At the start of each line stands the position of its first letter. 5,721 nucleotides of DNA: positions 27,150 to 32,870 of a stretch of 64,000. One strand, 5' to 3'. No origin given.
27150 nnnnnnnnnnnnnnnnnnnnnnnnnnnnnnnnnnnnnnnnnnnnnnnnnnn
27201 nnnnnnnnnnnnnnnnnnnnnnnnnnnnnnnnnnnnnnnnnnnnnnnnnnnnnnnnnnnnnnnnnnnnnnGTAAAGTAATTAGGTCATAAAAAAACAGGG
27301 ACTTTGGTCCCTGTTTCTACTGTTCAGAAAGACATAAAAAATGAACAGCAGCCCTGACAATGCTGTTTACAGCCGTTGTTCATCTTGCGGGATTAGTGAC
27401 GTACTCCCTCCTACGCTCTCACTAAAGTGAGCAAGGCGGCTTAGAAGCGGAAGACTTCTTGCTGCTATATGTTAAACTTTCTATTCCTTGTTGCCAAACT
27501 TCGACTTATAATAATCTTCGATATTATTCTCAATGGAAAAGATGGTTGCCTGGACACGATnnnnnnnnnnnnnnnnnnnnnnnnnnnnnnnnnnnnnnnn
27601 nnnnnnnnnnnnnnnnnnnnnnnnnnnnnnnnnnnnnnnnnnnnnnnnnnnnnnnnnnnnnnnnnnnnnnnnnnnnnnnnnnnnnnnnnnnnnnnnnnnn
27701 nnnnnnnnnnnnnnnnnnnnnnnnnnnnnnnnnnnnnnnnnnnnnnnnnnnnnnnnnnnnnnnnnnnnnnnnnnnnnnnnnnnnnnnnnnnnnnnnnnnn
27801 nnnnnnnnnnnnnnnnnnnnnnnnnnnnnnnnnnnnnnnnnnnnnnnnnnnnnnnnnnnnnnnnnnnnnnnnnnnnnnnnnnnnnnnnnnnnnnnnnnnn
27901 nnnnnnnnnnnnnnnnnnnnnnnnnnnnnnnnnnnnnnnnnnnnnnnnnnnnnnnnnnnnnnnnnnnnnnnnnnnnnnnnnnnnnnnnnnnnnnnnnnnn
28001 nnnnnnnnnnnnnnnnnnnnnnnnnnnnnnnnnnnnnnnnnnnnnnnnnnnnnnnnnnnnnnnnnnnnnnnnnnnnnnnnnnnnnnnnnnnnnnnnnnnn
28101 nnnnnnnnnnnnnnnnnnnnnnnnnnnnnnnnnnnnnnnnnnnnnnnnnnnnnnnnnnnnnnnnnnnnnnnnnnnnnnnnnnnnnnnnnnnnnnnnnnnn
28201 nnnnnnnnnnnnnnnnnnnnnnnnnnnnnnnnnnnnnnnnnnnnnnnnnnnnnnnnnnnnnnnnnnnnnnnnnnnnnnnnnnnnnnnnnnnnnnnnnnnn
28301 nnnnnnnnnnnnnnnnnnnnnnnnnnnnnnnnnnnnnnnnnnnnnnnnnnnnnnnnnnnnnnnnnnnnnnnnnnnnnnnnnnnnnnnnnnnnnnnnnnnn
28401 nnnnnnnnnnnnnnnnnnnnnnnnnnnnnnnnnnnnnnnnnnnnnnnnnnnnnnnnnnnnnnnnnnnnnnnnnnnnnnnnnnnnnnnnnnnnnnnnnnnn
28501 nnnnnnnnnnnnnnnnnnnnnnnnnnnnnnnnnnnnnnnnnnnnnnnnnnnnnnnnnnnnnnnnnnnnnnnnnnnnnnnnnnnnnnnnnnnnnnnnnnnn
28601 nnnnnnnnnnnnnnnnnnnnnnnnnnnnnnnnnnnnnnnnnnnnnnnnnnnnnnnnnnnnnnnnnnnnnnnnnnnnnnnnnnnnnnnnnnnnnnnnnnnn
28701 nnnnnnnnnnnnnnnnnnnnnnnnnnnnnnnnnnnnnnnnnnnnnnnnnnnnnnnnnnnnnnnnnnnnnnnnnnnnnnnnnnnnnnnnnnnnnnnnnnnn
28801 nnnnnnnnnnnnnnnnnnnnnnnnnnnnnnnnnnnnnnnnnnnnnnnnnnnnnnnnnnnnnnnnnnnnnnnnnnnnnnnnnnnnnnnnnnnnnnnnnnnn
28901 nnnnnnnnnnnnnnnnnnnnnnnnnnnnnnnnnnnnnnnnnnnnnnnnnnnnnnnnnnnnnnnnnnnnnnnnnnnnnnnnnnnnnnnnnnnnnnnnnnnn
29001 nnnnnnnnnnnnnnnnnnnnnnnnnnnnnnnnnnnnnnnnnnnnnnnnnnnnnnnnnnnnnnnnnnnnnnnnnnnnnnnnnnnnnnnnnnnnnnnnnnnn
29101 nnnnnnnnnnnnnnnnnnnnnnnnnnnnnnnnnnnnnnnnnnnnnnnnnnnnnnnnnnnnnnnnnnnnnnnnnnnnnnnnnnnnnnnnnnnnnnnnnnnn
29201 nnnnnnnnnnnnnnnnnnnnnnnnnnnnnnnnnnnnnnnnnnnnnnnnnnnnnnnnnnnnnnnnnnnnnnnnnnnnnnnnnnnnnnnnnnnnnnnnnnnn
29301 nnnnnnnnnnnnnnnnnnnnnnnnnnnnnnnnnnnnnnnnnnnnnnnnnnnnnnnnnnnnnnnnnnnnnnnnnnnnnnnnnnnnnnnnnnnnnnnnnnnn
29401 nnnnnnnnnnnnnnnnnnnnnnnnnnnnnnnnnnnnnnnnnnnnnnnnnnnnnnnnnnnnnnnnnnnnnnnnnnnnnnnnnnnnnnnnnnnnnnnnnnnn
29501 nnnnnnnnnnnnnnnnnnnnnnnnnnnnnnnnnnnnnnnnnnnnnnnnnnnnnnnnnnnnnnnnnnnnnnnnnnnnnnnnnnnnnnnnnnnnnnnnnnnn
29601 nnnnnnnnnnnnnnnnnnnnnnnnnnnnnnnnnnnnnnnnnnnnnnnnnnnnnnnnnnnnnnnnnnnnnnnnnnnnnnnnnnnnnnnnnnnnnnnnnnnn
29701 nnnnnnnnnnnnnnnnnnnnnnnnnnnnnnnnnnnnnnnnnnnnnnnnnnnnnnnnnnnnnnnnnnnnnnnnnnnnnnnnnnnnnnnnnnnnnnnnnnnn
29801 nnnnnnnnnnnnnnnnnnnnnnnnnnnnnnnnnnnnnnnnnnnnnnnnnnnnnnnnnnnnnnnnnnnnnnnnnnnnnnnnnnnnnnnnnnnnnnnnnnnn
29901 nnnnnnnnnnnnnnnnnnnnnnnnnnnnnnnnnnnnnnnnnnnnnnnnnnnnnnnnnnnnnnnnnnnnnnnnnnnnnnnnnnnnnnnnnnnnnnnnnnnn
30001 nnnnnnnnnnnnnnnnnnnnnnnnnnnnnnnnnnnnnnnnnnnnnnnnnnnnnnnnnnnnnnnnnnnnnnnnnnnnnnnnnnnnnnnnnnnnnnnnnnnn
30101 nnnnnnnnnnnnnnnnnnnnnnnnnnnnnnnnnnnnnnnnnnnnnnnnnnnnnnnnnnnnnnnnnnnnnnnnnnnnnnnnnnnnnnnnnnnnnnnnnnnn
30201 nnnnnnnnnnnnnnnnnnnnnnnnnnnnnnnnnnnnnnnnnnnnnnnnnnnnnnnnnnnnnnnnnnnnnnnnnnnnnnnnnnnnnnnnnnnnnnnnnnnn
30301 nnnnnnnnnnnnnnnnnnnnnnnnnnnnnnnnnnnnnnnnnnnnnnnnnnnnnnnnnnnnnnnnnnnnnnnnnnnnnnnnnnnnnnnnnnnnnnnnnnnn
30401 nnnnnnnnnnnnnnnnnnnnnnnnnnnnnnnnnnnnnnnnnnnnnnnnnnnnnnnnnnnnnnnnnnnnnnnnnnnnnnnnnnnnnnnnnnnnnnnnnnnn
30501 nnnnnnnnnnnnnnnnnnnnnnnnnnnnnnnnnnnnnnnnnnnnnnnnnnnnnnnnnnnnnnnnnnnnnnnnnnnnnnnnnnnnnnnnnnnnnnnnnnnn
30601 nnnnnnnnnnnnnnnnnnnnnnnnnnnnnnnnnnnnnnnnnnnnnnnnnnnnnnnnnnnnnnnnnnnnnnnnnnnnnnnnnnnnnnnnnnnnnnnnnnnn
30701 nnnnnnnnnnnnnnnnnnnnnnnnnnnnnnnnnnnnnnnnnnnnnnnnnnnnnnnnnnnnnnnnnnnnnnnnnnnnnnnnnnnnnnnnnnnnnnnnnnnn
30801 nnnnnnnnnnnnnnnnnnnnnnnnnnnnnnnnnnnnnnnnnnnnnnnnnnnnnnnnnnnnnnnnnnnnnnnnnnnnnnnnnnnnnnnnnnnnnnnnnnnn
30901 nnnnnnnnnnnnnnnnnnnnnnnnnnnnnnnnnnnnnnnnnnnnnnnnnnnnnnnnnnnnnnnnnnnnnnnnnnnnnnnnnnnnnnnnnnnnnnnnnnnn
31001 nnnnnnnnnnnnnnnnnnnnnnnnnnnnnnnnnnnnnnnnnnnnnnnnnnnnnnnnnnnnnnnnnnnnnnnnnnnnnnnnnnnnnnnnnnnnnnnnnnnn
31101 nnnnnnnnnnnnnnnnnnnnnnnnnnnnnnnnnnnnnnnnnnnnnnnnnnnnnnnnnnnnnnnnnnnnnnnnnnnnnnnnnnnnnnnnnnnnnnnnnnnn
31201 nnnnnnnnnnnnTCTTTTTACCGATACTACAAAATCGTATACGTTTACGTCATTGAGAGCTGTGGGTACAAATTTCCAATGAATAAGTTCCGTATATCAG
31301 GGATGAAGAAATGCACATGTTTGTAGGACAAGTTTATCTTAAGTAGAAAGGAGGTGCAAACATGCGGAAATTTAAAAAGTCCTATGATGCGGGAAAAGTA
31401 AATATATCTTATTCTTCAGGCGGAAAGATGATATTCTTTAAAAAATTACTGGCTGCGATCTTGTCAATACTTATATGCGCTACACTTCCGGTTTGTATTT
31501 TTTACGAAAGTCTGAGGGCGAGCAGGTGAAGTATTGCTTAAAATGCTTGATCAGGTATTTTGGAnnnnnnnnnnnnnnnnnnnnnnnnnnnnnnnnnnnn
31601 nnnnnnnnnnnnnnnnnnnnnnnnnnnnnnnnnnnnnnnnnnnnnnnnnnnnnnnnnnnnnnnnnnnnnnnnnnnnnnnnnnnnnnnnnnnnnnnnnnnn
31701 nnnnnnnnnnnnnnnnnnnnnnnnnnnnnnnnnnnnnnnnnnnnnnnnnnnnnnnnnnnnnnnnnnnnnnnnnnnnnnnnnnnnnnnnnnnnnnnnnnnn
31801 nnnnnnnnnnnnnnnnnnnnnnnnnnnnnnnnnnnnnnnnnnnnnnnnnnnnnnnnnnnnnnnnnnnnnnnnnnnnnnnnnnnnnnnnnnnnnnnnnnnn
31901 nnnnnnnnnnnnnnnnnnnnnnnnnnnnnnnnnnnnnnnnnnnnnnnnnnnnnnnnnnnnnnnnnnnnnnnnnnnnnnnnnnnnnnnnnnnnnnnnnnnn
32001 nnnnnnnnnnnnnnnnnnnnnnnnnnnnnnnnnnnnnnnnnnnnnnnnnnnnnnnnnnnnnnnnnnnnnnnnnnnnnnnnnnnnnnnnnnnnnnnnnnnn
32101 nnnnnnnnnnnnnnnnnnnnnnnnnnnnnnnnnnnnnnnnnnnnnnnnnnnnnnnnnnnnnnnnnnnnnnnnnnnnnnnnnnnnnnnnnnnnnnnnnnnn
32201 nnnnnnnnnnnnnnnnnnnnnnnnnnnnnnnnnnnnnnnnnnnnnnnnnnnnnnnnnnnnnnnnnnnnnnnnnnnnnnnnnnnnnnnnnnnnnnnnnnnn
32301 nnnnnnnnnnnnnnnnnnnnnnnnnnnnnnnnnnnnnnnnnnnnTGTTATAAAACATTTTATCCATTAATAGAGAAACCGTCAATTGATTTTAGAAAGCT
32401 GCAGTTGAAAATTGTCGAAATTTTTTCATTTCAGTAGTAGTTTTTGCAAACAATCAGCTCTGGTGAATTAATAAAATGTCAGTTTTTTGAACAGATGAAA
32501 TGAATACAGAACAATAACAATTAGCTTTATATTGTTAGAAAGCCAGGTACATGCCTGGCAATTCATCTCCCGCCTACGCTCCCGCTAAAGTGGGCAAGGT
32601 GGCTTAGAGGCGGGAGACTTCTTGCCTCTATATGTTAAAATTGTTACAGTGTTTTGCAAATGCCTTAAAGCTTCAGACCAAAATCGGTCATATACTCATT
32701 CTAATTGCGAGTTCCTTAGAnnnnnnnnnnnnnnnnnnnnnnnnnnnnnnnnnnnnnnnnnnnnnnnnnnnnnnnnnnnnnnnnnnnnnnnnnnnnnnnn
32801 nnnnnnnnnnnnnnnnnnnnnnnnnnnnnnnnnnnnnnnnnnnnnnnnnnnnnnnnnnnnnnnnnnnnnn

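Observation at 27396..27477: Family of structured ~60-80-bp repeats sitting exactly at the 3' ends of three unrelated minus-strand genes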

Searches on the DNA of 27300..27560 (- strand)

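Call 12: search_rna_families(source=window, start=27300, end=27560, threshold=evalue, max_evalue=10)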
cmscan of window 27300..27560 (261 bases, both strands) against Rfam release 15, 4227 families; matches with E-value up to 10: 1.
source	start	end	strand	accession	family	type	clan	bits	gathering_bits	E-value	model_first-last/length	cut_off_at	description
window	27341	27383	-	RF03847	mir-1538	Gene; miRNA;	-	14.7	78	3.1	1-58/58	no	mir-1538 microRNA precursor family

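Call 76: search_dna_similar(query=window:27390-27480:-, collection=plasmids, mode=distant, max_evalue=0.01, max_rows=15)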
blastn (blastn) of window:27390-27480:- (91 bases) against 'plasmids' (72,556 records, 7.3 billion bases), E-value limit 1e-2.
No match.

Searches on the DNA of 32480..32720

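Call 13: search_rna_families(source=window, start=32480, end=32720, threshold=evalue, max_evalue=10)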
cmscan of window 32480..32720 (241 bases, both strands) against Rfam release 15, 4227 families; matches with E-value up to 10: 3.
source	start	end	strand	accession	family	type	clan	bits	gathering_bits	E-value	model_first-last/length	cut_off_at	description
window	32488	32535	+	RF01459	rliE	Gene; sRNA;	-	16.3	90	1.5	1-222/222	no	Listeria sRNA rliE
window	32693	32711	+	RF01324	CRISPR-DR11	Gene; CRISPR;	-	14.7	45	3.7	1-36/36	no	CRISPR RNA direct repeat element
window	32633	32707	-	RF01177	snR67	Gene; snRNA; snoRNA; CD-box;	CL00053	12.1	55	3.5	25-83/83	no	Small nucleolar RNA snR67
